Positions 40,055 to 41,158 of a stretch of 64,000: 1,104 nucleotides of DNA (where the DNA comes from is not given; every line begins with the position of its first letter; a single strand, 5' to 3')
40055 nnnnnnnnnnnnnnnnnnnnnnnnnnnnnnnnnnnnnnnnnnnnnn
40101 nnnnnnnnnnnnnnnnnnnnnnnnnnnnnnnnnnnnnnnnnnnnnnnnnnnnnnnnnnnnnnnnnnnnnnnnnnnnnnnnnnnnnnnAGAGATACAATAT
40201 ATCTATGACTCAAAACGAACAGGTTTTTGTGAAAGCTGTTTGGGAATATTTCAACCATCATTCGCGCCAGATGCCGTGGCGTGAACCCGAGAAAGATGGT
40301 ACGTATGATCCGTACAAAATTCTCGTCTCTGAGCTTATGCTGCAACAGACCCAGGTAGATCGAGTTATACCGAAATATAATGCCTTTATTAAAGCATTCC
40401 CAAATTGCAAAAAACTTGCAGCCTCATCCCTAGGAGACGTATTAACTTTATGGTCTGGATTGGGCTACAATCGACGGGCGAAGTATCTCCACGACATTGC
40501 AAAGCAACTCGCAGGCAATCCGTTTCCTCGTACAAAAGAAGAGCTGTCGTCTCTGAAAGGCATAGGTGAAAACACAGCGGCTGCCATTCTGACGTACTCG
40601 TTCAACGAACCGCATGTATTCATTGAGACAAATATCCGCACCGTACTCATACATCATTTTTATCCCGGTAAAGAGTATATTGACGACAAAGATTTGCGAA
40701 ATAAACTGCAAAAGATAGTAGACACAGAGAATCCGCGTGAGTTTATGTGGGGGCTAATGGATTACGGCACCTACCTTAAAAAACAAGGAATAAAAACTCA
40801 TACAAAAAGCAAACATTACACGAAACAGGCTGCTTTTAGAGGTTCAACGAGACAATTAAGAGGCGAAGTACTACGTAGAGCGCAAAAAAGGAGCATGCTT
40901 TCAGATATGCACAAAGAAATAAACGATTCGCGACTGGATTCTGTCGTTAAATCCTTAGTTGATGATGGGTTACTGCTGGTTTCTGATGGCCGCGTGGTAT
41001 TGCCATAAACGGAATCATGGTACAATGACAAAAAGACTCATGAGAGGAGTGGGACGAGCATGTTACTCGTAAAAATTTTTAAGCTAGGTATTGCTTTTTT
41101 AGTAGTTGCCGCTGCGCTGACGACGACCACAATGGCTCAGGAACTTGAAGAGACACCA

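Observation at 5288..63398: Recurrent -10 box exactly 6 nt upstream of the ATG, implying widespread leaderless mRNAs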

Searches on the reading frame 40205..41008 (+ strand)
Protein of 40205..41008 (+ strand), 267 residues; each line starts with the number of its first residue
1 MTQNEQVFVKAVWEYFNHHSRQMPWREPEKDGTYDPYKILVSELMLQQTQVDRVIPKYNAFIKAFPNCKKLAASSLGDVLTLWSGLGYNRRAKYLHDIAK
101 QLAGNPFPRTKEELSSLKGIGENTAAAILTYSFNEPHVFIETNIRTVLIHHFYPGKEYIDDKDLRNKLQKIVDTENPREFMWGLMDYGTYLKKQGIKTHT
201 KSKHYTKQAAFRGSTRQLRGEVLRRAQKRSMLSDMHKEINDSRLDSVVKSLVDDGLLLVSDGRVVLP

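Call 48: search_protein_families(library=pfam, proteins=[window:40205-41008:+], max_evalue=0.001)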
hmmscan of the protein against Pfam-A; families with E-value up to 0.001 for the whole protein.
window:40205-41008:+ (267 aa): 2 families
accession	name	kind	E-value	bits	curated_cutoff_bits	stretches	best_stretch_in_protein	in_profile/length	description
PF00730.31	HhH-GPD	-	2.6e-16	60.4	26.2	1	41-172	1-106/108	HhH-GPD superfamily base excision DNA repair protein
PF00633.29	HHH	-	6.2e-06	26.2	24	1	107-131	6-30/30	Helix-hairpin-helix motif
